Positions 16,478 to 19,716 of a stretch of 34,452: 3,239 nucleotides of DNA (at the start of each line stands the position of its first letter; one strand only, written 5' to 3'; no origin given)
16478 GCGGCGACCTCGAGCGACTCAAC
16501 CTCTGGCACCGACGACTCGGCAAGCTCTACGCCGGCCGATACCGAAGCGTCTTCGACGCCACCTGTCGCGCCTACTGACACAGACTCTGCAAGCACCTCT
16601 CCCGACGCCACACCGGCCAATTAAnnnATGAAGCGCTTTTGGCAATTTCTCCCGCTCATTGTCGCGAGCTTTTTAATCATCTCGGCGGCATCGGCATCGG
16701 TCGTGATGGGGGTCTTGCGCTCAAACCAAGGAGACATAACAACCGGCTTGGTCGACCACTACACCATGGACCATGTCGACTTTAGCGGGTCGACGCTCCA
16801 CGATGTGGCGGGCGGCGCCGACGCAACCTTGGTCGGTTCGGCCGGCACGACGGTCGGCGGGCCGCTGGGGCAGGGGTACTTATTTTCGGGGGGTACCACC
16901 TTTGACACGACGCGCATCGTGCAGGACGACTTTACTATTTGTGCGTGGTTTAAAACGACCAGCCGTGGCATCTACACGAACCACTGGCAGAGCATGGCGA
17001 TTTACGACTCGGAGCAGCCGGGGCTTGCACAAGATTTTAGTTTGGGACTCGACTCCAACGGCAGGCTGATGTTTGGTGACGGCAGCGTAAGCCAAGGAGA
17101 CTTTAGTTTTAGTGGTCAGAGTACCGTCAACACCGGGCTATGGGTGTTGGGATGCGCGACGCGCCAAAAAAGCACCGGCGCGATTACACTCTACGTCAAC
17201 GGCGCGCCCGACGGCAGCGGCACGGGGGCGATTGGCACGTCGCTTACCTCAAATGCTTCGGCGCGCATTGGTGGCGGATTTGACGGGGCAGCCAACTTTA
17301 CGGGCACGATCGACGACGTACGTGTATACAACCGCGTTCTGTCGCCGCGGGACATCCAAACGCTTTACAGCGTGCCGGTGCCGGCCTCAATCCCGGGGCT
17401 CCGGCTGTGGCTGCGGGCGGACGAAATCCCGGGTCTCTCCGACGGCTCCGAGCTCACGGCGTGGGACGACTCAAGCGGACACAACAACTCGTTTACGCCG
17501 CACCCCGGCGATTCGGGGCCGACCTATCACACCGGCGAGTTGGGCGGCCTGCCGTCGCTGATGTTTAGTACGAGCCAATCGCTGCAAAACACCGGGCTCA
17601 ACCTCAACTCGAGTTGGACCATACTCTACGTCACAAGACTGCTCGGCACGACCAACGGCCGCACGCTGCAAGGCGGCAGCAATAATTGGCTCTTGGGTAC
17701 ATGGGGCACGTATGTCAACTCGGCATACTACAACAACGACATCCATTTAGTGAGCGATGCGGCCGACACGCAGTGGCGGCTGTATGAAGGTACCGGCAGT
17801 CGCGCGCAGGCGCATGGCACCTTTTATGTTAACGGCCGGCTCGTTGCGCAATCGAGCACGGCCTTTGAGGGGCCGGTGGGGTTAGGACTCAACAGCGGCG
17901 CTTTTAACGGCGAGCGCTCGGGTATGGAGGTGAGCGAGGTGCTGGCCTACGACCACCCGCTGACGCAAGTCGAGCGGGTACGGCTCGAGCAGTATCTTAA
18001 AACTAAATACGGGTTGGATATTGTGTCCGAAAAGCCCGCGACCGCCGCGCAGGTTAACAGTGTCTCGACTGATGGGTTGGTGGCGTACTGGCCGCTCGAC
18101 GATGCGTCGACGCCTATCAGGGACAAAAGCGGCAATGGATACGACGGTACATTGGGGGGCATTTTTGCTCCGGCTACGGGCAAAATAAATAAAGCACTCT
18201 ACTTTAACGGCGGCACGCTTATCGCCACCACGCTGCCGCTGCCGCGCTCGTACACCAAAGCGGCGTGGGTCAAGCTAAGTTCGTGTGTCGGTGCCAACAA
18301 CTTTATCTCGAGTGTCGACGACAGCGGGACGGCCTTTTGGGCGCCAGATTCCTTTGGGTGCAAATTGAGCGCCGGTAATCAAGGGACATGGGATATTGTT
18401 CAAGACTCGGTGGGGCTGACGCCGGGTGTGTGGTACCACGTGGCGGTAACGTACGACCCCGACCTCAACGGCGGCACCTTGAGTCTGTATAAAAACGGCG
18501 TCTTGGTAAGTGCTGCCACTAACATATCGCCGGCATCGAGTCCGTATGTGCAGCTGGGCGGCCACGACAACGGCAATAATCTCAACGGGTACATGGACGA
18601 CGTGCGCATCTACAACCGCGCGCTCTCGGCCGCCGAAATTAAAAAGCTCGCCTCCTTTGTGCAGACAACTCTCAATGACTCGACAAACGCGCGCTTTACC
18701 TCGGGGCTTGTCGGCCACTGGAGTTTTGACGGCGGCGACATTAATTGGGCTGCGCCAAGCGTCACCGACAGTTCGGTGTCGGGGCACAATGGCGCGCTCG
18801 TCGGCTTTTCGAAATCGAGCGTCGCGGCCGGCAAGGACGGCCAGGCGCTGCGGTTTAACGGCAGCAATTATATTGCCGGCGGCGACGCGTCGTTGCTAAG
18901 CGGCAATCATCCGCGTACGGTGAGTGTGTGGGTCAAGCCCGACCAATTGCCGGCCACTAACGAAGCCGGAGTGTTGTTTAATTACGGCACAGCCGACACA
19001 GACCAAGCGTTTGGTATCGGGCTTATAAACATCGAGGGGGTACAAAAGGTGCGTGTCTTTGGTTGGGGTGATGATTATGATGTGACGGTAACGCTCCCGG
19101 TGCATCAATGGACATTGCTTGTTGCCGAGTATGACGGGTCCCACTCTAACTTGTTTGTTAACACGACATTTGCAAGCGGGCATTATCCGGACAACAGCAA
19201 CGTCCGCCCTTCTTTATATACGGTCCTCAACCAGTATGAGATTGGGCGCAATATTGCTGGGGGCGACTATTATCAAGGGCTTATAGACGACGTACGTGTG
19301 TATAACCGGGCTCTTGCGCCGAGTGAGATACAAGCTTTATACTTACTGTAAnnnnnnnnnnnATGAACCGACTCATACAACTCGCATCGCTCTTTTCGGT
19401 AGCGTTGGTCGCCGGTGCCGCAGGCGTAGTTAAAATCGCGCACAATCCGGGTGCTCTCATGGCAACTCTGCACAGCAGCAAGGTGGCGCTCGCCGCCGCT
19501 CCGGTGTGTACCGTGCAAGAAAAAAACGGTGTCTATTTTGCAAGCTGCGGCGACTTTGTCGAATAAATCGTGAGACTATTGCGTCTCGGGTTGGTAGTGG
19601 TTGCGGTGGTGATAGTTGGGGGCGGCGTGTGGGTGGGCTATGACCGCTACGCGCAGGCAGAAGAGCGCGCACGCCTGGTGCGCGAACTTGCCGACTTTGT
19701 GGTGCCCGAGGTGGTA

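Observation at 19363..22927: Four-gene sub-cluster: a secreted Cys peptide, two orphans and a PaaK-family adenylating enzyme, tightly coupled to the fibre genes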

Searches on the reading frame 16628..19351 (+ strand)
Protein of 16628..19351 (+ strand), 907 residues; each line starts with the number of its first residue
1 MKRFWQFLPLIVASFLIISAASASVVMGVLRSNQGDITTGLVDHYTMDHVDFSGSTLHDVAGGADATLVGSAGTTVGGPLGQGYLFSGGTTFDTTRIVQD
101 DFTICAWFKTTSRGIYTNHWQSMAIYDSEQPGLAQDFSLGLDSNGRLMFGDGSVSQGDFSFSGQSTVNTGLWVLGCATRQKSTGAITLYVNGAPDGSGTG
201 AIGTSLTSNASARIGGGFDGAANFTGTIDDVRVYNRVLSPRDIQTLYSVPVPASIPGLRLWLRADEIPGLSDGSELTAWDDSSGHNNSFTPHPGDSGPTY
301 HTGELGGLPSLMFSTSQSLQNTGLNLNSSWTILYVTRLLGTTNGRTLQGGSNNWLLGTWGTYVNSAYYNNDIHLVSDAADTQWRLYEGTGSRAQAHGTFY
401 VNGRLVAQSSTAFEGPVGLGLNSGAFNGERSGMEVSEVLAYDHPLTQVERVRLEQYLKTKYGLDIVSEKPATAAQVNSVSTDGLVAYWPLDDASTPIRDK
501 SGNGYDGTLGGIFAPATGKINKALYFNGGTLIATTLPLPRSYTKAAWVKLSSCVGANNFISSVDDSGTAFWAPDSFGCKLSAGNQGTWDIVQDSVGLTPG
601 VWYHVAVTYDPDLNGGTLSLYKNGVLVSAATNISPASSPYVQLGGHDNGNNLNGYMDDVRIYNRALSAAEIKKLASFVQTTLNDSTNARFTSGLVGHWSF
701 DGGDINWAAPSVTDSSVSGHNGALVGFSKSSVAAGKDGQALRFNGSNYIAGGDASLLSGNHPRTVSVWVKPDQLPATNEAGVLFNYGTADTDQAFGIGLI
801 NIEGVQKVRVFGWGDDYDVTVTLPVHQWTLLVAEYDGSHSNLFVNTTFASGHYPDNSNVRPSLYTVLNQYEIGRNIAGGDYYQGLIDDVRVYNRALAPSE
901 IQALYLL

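Call 6: search_protein_families(library=pfam, proteins=[window:16628-19351:+], max_evalue=0.1)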
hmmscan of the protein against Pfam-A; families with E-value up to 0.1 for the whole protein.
window:16628-19351:+ (907 aa): 3 families
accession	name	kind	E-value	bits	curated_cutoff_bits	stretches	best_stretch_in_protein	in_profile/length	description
PF13385.13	Laminin_G_3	-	2.1e-74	249.1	27.6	4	91-244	8-151/151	Concanavalin A-like lectin/glucanases superfamily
PF00354.24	Pentaxin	-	5.2e-09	36.5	25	1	102-248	27-168/194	Pentaxin family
PF02973.23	Sialidase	-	8.7e-05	22.5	26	0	223-245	161-183/189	Sialidase, N-terminal domain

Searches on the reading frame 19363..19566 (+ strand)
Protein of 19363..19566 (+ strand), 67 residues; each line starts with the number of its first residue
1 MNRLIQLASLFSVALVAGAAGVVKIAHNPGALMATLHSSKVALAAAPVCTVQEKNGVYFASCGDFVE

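Call 6: search_protein_families(library=pfam, proteins=[window:19363-19566:+], max_evalue=0.1)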
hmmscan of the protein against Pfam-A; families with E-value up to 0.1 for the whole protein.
window:19363-19566:+ (67 aa): 0 families

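Call 7: search_protein_families(library=ncbifam, proteins=[window:19363-19566:+], max_evalue=0.1)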
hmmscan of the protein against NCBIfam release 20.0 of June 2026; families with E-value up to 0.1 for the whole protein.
window:19363-19566:+ (67 aa): 0 families

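Call 20: search_protein_families(library=phrogs, proteins=[window:19363-19566:+], max_evalue=0.1)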
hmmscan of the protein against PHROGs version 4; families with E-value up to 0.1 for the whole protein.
window:19363-19566:+ (67 aa): 0 families
